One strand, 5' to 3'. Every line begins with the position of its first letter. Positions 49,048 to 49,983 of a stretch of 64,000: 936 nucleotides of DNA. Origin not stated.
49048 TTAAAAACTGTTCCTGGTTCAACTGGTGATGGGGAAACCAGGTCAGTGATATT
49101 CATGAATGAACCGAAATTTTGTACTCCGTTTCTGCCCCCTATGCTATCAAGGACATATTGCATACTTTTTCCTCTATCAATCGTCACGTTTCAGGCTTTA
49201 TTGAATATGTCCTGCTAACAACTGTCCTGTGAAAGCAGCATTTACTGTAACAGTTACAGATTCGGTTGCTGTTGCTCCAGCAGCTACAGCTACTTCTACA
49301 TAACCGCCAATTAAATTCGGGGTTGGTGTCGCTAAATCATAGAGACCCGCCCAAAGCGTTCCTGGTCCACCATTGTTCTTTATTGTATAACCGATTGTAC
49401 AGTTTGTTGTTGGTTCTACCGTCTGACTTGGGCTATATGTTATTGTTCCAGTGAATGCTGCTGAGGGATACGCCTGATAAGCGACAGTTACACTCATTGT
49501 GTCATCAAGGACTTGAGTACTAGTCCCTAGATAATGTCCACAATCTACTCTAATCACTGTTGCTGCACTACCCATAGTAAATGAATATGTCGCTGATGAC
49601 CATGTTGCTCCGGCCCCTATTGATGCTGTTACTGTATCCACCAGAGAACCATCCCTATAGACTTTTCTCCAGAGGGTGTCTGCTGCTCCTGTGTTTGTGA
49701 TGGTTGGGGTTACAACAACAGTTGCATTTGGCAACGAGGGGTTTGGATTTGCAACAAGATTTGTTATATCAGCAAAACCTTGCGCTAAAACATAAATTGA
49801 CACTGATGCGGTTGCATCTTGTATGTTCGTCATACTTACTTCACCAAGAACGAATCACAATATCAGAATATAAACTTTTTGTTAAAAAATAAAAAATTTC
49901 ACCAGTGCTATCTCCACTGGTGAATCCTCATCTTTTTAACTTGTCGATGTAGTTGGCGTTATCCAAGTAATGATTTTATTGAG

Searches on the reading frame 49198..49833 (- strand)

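Call 27: search_protein_families(library=pfam, proteins=[window:49198-49833:-], max_evalue=0.01)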
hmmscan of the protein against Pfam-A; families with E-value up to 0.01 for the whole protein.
window:49198-49833:- (211 aa): 1 family
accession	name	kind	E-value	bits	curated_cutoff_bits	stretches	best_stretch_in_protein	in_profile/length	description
PF07705.17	CARDB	-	0.0013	19.3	22.7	0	28-86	10-71/101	CARDB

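Call 28: search_protein_families(library=phrogs, proteins=[window:49198-49833:-], max_evalue=0.01)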
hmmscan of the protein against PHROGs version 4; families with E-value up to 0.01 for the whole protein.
window:49198-49833:- (211 aa): 0 families
